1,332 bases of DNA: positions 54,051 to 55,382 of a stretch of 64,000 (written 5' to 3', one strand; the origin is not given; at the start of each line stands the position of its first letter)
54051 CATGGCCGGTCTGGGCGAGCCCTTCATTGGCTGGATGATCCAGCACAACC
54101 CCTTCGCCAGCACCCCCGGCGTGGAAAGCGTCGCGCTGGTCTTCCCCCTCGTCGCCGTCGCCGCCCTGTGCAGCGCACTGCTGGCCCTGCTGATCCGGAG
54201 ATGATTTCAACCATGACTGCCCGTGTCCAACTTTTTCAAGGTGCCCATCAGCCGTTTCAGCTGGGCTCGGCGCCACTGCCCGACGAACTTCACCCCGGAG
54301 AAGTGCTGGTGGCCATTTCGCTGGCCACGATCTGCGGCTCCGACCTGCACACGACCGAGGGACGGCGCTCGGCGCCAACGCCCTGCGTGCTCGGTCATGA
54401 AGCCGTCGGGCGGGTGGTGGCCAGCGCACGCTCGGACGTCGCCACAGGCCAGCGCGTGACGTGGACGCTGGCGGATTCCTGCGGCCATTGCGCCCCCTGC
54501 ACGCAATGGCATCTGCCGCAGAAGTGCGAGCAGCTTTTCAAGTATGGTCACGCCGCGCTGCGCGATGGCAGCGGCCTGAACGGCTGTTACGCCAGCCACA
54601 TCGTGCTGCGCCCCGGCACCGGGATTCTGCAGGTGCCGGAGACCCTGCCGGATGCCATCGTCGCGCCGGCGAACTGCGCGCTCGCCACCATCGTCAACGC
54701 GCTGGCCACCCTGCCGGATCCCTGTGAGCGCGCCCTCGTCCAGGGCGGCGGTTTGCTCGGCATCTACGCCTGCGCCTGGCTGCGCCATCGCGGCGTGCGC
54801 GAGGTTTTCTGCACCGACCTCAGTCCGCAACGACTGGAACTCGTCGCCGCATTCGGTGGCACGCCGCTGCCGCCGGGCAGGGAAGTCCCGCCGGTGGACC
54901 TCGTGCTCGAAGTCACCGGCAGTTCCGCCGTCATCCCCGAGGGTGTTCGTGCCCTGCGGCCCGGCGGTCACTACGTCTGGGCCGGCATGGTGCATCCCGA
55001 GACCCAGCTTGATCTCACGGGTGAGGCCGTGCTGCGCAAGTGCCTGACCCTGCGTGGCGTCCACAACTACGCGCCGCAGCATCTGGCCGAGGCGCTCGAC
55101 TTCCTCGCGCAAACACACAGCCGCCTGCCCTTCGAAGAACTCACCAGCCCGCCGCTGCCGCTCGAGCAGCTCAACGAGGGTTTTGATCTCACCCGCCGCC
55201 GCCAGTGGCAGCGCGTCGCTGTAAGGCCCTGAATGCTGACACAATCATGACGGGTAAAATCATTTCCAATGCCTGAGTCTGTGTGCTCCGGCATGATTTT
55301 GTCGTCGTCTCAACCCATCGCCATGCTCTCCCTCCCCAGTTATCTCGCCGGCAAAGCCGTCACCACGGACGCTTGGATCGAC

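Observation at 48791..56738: Candidate new phosphonate pathway: hydroxyethylphosphonate oxidation feeding PhnY-PhnA, without PhnW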

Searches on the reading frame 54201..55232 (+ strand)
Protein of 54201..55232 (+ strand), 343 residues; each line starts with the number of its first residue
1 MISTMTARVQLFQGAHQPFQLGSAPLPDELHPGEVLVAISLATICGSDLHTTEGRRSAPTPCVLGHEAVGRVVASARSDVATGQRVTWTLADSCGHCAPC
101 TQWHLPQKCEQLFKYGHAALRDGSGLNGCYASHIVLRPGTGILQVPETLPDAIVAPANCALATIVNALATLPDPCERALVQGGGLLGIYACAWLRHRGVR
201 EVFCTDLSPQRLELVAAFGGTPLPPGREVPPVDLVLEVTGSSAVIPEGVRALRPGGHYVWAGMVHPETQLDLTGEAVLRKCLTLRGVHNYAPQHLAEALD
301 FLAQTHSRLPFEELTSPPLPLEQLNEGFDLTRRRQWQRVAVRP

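Call 4: search_protein_families(library=ncbifam, proteins=[window:54201-55232:+], max_evalue=0.001)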
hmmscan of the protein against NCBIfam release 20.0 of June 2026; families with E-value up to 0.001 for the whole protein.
window:54201-55232:+ (343 aa): 19 families
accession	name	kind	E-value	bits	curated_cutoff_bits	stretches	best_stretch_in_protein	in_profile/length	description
TIGR03366.1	HpnZ_proposed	hypoth_equivalog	9e-94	314.2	328.1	1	29-323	2-314/315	putative phosphonate catabolism associated alcohol dehydrogenase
NF003808.0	PRK05396.1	equivalog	1.7e-26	93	380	1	19-220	13-209/341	L-threonine 3-dehydrogenase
TIGR00692.1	tdh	equivalog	1.1e-24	87.1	458.35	1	22-220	14-207/340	L-threonine 3-dehydrogenase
NF007375.0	PRK09880.1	equivalog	2.4e-24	85.7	469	1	34-305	29-306/344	L-idonate 5-dehydrogenase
NF041097.1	keto_inos_dh_IolM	equivalog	9.9e-22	77.1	450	1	19-240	40-276/389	scyllo-inosose 3-dehydrogenase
NF010344.0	PRK13771.1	subfamily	7.2e-19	67.9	349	1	12-332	6-321/334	putative alcohol dehydrogenase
NF041172.1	AcrlCoa_red_Thmprot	equivalog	2.1e-17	63.1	500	1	16-334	10-324/334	acryloyl-CoA reductase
NF047908.1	AldhRedAhr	equivalog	4.2e-16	58.8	470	1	27-306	23-302/335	NADPH-dependent aldehyde reductase Ahr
NF007489.0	PRK10083.1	equivalog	1.4e-15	57.2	376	1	30-217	22-204/339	Zn-dependent oxidoreductase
NF006940.0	PRK09422.1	equivalog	1.2e-13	50.7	344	1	29-232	21-219/338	alcohol dehydrogenase AdhP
TIGR03989.1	Rxyl_3153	subfamily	6.2e-13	48.7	440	1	10-223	5-235/370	NDMA-dependent alcohol dehydrogenase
TIGR03451.1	mycoS_dep_FDH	equivalog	9.8e-13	47.6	512.9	1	27-241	22-243/358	S-(hydroxymethyl)mycothiol dehydrogenase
NF007642.0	PRK10309.1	equivalog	1.3e-11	44.3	550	1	21-223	14-209/347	galactitol-1-phosphate 5-dehydrogenase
TIGR02822.1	adh_fam_2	subfamily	1.5e-11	44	283.5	1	31-308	26-299/329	zinc-binding alcohol dehydrogenase family protein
TIGR03201.1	dearomat_had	equivalog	1.1e-10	41.1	338.65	1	20-220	12-211/349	6-hydroxycyclohex-1-ene-1-carbonyl-CoA dehydrogenase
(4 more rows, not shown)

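Call 5: search_protein_families(library=pfam, proteins=[window:54201-55232:+], max_evalue=0.001)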
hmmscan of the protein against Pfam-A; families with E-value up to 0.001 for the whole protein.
window:54201-55232:+ (343 aa): 3 families
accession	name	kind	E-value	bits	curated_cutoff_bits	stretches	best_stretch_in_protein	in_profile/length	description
PF08240.17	ADH_N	-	4.3e-18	65.9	23.5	1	32-146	2-103/104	Alcohol dehydrogenase GroES-like domain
PF00107.32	ADH_zinc_N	-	1.9e-13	50.9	31.8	1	186-303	2-128/129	Zinc-binding dehydrogenase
PF16912.11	Glu_dehyd_C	-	5.5e-12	46.1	34.9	1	175-330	31-200/211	Glucose dehydrogenase C-terminus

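Call 20: find_homologous_proteins(query=window:54201-55232:+, max_evalue=1e-20)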
Query window:54201-55232:+ (343 aa): 2620 proteins with E <= 1e-20 among 8000 candidates; the best 120 are listed.
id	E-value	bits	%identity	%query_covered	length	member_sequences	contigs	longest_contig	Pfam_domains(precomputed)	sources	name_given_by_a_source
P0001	2.0e-223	759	96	100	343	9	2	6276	PF00107.33,PF16912.12,PF08240.18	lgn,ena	-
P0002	2.6e-220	749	95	99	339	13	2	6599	PF00107.33,PF16912.12,PF08240.18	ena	-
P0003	9.1e-197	671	83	100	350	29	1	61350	PF00107.33,PF16912.12,PF08240.18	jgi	jgi:putative phosphonate catabolism associated alcohol dehydrogenase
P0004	1.5e-196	671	85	99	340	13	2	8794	PF00107.33,PF16912.12,PF08240.18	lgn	-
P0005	1.9e-196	670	85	99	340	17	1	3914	PF00107.33,PF16912.12,PF08240.18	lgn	-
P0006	1.7e-195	667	84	99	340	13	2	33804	PF00107.33,PF16912.12,PF08240.18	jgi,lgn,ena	-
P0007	1.6e-194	664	84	99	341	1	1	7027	PF00107.33,PF16912.12,PF08240.18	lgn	-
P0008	9.1e-194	661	84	99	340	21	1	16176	PF00107.33,PF16912.12,PF08240.18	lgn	-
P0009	1.8e-192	657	83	99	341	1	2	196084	PF00107.33,PF16912.12,PF08240.18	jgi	-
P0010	2.6e-192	657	83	99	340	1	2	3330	PF00107.33,PF16912.12,PF08240.18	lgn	-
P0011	7.3e-192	655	83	99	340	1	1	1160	PF00107.33,PF16912.12,PF08240.18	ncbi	-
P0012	7.3e-192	655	84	99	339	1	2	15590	PF00107.33,PF16912.12,PF08240.18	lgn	-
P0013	1.2e-191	654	83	98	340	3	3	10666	PF00107.33,PF16912.12,PF08240.18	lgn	-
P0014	5.4e-191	652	82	99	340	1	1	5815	PF00107.33,PF16912.12,PF08240.18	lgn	-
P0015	2.5e-190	650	81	99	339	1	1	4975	PF00107.33,PF16912.12,PF08240.18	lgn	-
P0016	2.8e-190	650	82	99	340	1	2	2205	PF00107.33,PF16912.12,PF08240.18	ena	-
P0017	1.2e-189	648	82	99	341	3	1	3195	PF00107.33,PF16912.12,PF08240.18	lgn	-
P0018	1.9e-189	647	83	99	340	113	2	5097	PF00107.33,PF16912.12,PF08240.18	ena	-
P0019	4.9e-189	646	82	99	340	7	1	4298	PF00107.33,PF16912.12,PF08240.18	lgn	-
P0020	5.1e-189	646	82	99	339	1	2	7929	PF00107.33,PF16912.12,PF08240.18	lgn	-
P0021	7.3e-189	645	82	98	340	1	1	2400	PF00107.33,PF16912.12,PF08240.18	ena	-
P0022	9.8e-189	645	82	99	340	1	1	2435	PF00107.33,PF16912.12,PF08240.18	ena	-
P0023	2.4e-187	640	85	94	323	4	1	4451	PF00107.33,PF16912.12,PF08240.18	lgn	-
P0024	3.3e-187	640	81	99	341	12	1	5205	PF00107.33,PF16912.12,PF08240.18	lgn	-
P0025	7.6e-187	639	82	99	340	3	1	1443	PF00107.33,PF16912.12,PF08240.18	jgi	jgi:putative phosphonate catabolism associated alcohol dehydrogenase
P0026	4.8e-186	636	80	99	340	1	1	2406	PF00107.33,PF16912.12,PF08240.18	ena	-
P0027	1.0e-185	635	81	99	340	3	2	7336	PF00107.33,PF16912.12,PF08240.18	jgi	-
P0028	1.1e-185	635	81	99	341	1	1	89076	PF00107.33,PF16912.12,PF08240.18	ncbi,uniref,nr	ncbi:zinc-binding dehydrogenase [Brevifollis gellanilyticus]|uniref:alcohol dehydrogenase n=1 Tax=Br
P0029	2.0e-185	634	80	99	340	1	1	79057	PF00107.33,PF16912.12,PF08240.18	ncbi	-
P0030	2.7e-185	634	81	99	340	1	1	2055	PF00107.33,PF16912.12,PF08240.18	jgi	jgi:putative phosphonate catabolism associated alcohol dehydrogenase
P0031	3.6e-185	633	80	99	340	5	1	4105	PF00107.33,PF16912.12,PF08240.18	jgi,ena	jgi:putative phosphonate catabolism associated alcohol dehydrogenase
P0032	7.5e-185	632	80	99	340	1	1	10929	PF00107.33,PF16912.12,PF08240.18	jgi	jgi:putative phosphonate catabolism associated alcohol dehydrogenase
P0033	8.4e-185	632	80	100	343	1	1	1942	PF00107.33,PF16912.12,PF08240.18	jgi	jgi:putative phosphonate catabolism associated alcohol dehydrogenase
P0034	1.1e-184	632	81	98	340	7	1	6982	PF00107.33,PF16912.12,PF08240.18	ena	-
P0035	1.8e-184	631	79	98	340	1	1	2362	PF00107.33,PF16912.12,PF08240.18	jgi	jgi:putative phosphonate catabolism associated alcohol dehydrogenase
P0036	4.2e-184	630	81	98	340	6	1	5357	PF00107.33,PF16912.12,PF08240.18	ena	-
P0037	4.7e-184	629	81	99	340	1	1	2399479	PF00107.33,PF16912.12,PF08240.18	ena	-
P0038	1.6e-182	624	79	99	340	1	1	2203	PF00107.33,PF16912.12,PF08240.18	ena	-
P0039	2.0e-182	624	80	99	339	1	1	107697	PF00107.33,PF16912.12,PF08240.18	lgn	-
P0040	3.7e-182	623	79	99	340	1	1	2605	PF00107.33,PF16912.12,PF08240.18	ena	-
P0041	4.6e-182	623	80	99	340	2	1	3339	PF00107.33,PF16912.12,PF08240.18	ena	-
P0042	4.6e-182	623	80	98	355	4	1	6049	PF00107.33,PF16912.12,PF08240.18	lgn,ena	-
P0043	4.8e-182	623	81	99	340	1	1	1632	PF00107.33,PF16912.12,PF08240.18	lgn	-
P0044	8.6e-182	622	80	99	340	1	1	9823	PF00107.33,PF16912.12,PF08240.18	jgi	jgi:putative phosphonate catabolism associated alcohol dehydrogenase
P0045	9.0e-181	619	79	99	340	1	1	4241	PF00107.33,PF16912.12,PF08240.18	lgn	-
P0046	3.2e-180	617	77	98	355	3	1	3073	PF00107.33,PF16912.12,PF08240.18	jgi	-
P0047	6.7e-179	613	79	98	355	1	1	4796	PF00107.33,PF16912.12,PF08240.18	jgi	jgi:putative phosphonate catabolism associated alcohol dehydrogenase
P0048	1.0e-178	612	77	99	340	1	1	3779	PF00107.33,PF16912.12,PF08240.18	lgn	-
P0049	4.3e-178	610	78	99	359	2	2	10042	PF00107.33,PF16912.12,PF08240.18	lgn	-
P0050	6.7e-178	609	78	99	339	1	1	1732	PF00107.33,PF16912.12,PF08240.18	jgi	jgi:putative phosphonate catabolism associated alcohol dehydrogenase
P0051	9.0e-178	609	79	98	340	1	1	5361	PF00107.33,PF16912.12,PF08240.18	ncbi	-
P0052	7.9e-177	606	79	98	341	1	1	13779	PF00107.33,PF16912.12,PF08240.18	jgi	jgi:putative phosphonate catabolism associated alcohol dehydrogenase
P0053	1.1e-176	605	80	94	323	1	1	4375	PF00107.33,PF16912.12,PF08240.18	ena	-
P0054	2.4e-176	604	77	98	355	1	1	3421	PF00107.33,PF16912.12,PF08240.18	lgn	-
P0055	2.9e-176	604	77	99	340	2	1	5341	PF00107.33,PF16912.12,PF08240.18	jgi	jgi:putative phosphonate catabolism associated alcohol dehydrogenase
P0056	8.4e-176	602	77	99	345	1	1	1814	PF00107.33,PF16912.12,PF08240.18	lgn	-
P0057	1.2e-175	602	80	94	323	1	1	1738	PF00107.33,PF16912.12,PF08240.18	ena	-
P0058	2.4e-175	601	78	99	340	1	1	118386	PF00107.33,PF16912.12,PF08240.18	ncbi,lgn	ncbi:MAG: zinc-binding dehydrogenase [Verrucomicrobiota bacterium]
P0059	4.7e-175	600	77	99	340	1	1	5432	PF00107.33,PF16912.12,PF08240.18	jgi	jgi:putative phosphonate catabolism associated alcohol dehydrogenase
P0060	3.4e-174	597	80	94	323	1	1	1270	PF00107.33,PF16912.12,PF08240.18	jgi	jgi:putative phosphonate catabolism associated alcohol dehydrogenase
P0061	3.7e-174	597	76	99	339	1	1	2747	PF00107.33,PF16912.12,PF08240.18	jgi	jgi:putative phosphonate catabolism associated alcohol dehydrogenase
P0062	1.5e-173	595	77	98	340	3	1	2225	PF00107.33,PF16912.12,PF08240.18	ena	-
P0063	1.5e-173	595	75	99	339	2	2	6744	PF00107.33,PF16912.12,PF08240.18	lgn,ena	-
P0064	4.4e-173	593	76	99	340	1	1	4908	PF00107.33,PF16912.12,PF08240.18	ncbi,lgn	-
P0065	9.1e-172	589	77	98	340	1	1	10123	PF00107.33,PF16912.12,PF08240.18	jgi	jgi:putative phosphonate catabolism associated alcohol dehydrogenase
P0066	1.2e-171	589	75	99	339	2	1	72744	PF00107.33,PF16912.12,PF08240.18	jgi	-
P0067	3.8e-171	587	75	97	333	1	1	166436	PF00107.33,PF16912.12,PF08240.18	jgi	jgi:putative phosphonate catabolism associated alcohol dehydrogenase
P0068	3.8e-171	587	75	99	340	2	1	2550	PF00107.33,PF16912.12,PF08240.18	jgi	jgi:putative phosphonate catabolism associated alcohol dehydrogenase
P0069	4.3e-171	587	74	99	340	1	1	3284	PF00107.33,PF16912.12,PF08240.18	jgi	jgi:putative phosphonate catabolism associated alcohol dehydrogenase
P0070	6.6e-171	586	78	94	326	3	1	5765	PF00107.33,PF16912.12,PF08240.18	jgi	jgi:putative phosphonate catabolism associated alcohol dehydrogenase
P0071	1.4e-170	585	77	94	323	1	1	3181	PF00107.33,PF16912.12,PF08240.18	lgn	-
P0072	1.4e-170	585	76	98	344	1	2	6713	PF00107.33,PF16912.12,PF08240.18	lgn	-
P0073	1.7e-170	585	77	94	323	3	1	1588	PF00107.33,PF16912.12,PF08240.18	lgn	-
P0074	1.2e-168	579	76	98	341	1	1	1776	PF00107.33,PF16912.12,PF08240.18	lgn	-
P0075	2.2e-168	578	75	99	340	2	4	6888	PF00107.33,PF16912.12,PF08240.18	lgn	-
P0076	4.6e-168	577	73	99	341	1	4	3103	PF00107.33,PF16912.12,PF08240.18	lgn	-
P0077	6.2e-168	576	74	99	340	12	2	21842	PF00107.33,PF16912.12,PF08240.18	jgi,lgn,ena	jgi:putative phosphonate catabolism associated alcohol dehydrogenase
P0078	2.4e-166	571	73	99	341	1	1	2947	PF00107.33,PF16912.12,PF08240.18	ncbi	-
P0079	1.7e-165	568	72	99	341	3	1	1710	PF00107.33,PF16912.12,PF08240.18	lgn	-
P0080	6.6e-165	567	73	98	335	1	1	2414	PF00107.33,PF16912.12,PF08240.18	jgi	jgi:putative phosphonate catabolism associated alcohol dehydrogenase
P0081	3.9e-159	548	72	98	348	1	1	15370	PF00107.33,PF16912.12,PF08240.18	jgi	jgi:putative phosphonate catabolism associated alcohol dehydrogenase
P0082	9.6e-159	546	71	99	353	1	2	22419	PF00107.33,PF16912.12,PF08240.18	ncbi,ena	-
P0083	7.6e-158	543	73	94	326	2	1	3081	PF00107.33,PF16912.12,PF08240.18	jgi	jgi:putative phosphonate catabolism associated alcohol dehydrogenase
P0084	1.5e-157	542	69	99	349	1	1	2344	PF00107.33,PF16912.12,PF08240.18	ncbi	-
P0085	1.8e-156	539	70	99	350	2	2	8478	PF00107.33,PF16912.12,PF08240.18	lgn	-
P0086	1.0e-155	536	82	82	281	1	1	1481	PF00107.33,PF16912.12,PF08240.18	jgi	jgi:putative phosphonate catabolism associated alcohol dehydrogenase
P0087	2.3e-155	535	69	98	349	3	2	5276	PF00107.33,PF16912.12,PF08240.18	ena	-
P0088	4.2e-155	534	69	99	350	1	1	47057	PF00107.33,PF16912.12,PF08240.18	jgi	-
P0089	1.1e-154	533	68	99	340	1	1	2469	PF00107.33,PF16912.12,PF08240.18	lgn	-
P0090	1.3e-154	533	67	100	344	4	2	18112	PF00107.33,PF16912.12,PF08240.18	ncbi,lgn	-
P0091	1.5e-154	532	65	100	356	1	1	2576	PF00107.33,PF16912.12,PF08240.18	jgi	jgi:putative phosphonate catabolism associated alcohol dehydrogenase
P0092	1.6e-154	532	67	99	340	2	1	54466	PF00107.33,PF16912.12,PF08240.18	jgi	jgi:putative phosphonate catabolism associated alcohol dehydrogenase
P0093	4.2e-154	531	68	99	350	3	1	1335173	PF00107.33,PF16912.12,PF08240.18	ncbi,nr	ncbi:MAG: zinc-binding dehydrogenase [Akkermansiaceae bacterium]|nr:zinc-binding dehydrogenase [Akke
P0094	9.6e-153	527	66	98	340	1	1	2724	PF00107.33,PF16912.12,PF08240.18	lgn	-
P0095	2.0e-152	525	67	99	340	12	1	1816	PF00107.33,PF16912.12,PF08240.18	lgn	-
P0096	6.3e-152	524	68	99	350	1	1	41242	PF00107.33,PF16912.12,PF08240.18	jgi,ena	-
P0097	1.2e-151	523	66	99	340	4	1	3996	PF00107.33,PF16912.12,PF08240.18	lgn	-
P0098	2.2e-151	522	67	99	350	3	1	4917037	PF00107.33,PF16912.12,PF08240.18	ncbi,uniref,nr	ncbi:zinc-binding dehydrogenase [Luteolibacter sp. SL250]|uniref:zinc-binding dehydrogenase n=1 Tax=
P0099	2.7e-151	522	67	98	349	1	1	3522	PF00107.33,PF16912.12,PF08240.18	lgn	-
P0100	4.2e-151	521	65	100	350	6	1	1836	PF00107.33,PF16912.12,PF08240.18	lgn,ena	-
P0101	7.1e-151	520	67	98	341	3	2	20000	PF00107.33,PF16912.12,PF08240.18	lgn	-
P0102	1.5e-150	519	66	100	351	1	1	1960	PF00107.33,PF16912.12,PF08240.18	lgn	-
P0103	2.0e-150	519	81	80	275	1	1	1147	PF00107.33,PF16912.12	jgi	jgi:threonine dehydrogenase-like Zn-dependent dehydrogenase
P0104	4.3e-150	518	66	99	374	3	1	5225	PF00107.33,PF16912.12,PF08240.18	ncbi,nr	ncbi:MAG TPA: zinc-binding dehydrogenase [Verrucomicrobium sp.]|nr:zinc-binding dehydrogenase [Verru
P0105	6.3e-150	517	67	98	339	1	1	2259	PF00107.33,PF16912.12,PF08240.18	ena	-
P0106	8.5e-150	517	67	98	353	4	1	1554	PF00107.33,PF16912.12,PF08240.18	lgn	-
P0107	1.2e-149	516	65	98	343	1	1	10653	PF00107.33,PF16912.12,PF08240.18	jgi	jgi:putative phosphonate catabolism associated alcohol dehydrogenase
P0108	2.4e-149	515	66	98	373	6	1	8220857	PF00107.33,PF16912.12,PF08240.18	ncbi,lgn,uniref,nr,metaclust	ncbi:zinc-binding dehydrogenase [Verrucomicrobium spinosum]|uniref:zinc-binding dehydrogenase n=1 Ta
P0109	2.7e-149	515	67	98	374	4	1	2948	PF00107.33,PF16912.12,PF08240.18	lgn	-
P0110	6.0e-149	514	85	75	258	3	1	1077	PF00107.33,PF16912.12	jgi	jgi:threonine dehydrogenase-like Zn-dependent dehydrogenase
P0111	6.2e-149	514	66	99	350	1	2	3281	PF00107.33,PF16912.12,PF08240.18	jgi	jgi:putative phosphonate catabolism associated alcohol dehydrogenase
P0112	1.1e-147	510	66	98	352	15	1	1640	PF00107.33,PF16912.12,PF08240.18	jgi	jgi:putative phosphonate catabolism associated alcohol dehydrogenase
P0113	2.4e-147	509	60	98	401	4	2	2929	PF00107.33,PF16912.12,PF08240.18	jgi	jgi:threonine dehydrogenase-like Zn-dependent dehydrogenase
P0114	1.3e-146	506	65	98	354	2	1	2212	PF00107.33,PF16912.12,PF08240.18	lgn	-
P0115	1.4e-146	506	63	99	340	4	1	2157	PF00107.33,PF16912.12,PF08240.18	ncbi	-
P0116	7.7e-146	504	62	98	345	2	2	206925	PF00107.33,PF16912.12,PF08240.18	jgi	jgi:putative phosphonate catabolism associated alcohol dehydrogenase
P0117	9.2e-146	504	82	75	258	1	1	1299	PF00107.33,PF16912.12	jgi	jgi:threonine dehydrogenase-like Zn-dependent dehydrogenase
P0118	1.0e-145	503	64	99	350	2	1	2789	PF00107.33,PF16912.12,PF08240.18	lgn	-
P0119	3.1e-145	502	66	99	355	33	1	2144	PF00107.33,PF16912.12,PF08240.18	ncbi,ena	-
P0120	3.6e-145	502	65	99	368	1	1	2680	PF00107.33,PF16912.12,PF08240.18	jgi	-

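Call 23: search_solved_structures(query=window:54201-55232:+, max_evalue=1e-10, show_alignments=1)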
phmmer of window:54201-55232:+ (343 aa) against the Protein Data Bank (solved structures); distinct sequences matched with E-value up to 1e-10: 31.
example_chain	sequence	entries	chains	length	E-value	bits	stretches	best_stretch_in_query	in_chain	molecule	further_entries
1vj0_A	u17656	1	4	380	1.8e-33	119.3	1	13-341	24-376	alcohol dehydrogenase, zinc-containing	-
4cpd_A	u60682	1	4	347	3.6e-22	82.1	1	27-339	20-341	ALCOHOL DEHYDROGENASE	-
5tnx_A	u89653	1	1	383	4.1e-20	75.4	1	13-327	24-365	Alcohol dehydrogenase zinc-binding domain protein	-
9u4x_A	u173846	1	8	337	1.3e-18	70.4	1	20-333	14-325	Alcohol dehydrogenase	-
3meq_A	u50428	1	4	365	2.6e-18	69.5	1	4-235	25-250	Alcohol dehydrogenase, zinc-containing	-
3s1l_A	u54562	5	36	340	6.2e-18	68.2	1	16-304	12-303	Zinc-containing alcohol dehydrogenase superfamily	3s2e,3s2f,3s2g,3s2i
1llu_A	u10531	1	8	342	1.8e-17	66.7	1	4-246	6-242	Alcohol Dehydrogenase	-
6z42_A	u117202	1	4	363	6.3e-17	64.9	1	12-305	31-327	Alcohol dehydrogenase, zinc-containing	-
8wwd_A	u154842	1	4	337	2.2e-16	63.1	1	26-297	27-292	Zinc-containing alcohol dehydrogenase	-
6iqd_A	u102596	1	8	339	3.1e-16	62.6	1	29-330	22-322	Alcohol dehydrogenase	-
3gfb_A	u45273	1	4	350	5.8e-16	61.7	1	31-298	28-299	L-threonine 3-dehydrogenase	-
6dkh_A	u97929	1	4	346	7.3e-16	61.4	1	35-265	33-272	L-idonate 5-dehydrogenase (NAD(P)(+))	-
9flz_A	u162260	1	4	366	1.5e-15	60.4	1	12-239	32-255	alcohol dehydrogenase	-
4z6k_A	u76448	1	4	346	1.7e-15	60.2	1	20-333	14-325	Alcohol dehydrogenase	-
1rjw_A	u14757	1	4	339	8.8e-15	57.9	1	17-334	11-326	Alcohol dehydrogenase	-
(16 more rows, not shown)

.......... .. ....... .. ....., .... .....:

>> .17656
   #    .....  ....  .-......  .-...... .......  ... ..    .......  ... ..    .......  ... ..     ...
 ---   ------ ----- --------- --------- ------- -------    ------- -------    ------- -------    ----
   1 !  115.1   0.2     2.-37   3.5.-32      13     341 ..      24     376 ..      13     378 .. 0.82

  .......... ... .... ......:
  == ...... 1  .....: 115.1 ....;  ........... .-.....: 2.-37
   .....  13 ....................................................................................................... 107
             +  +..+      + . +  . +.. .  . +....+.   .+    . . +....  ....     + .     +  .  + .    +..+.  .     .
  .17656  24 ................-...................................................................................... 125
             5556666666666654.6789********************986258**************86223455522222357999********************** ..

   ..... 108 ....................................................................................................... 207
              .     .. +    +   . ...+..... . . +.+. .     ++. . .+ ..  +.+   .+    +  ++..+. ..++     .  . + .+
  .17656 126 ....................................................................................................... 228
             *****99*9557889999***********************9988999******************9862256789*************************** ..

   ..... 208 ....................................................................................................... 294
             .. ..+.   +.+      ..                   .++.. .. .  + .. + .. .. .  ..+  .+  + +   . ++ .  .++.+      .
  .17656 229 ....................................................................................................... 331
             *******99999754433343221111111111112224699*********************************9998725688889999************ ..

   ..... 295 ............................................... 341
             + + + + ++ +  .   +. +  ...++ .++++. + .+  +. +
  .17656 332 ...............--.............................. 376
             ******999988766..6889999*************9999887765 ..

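Call 27: find_encoding_contigs(protein=P0028, flank=10000, max_places=2)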
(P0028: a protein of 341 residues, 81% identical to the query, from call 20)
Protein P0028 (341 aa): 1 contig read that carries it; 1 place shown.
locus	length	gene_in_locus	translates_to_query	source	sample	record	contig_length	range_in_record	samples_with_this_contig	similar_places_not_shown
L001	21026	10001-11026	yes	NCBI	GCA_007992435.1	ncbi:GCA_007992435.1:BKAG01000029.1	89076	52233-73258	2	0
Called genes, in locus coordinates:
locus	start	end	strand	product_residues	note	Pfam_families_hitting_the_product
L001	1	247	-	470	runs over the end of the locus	PF01406:tRNA-synt_1e, PF09334:tRNA-synt_1g (faint)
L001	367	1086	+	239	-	PF06439:3keto-disac_hyd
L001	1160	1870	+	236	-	-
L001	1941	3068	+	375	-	PF08238:Sel1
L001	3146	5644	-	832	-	PF13620:CarboxypepD_reg (faint), PF13715:CarbopepD_reg_2 (faint)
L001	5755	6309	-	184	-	PF13560:HTH_31, PF01381:HTH_3, PF05899:Cupin_3 (weak), PF07883:Cupin_2, PF02311:AraC_binding (weak)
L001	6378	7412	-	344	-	PF01663:Phosphodiest, PF00884:Sulfatase (faint), PF01676:Metalloenzyme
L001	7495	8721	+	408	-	PF01663:Phosphodiest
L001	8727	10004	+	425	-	PF07690:MFS_1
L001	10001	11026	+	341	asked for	PF08240:ADH_N, PF16912:Glu_dehyd_C, PF00107:ADH_zinc_N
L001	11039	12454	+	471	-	PF00171:Aldedh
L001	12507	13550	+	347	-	-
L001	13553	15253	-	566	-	PF02449:Glyco_hydro_42 (weak)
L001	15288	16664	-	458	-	PF08305:NPCBM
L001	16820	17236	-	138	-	PF02823:ATP-synt_DE_N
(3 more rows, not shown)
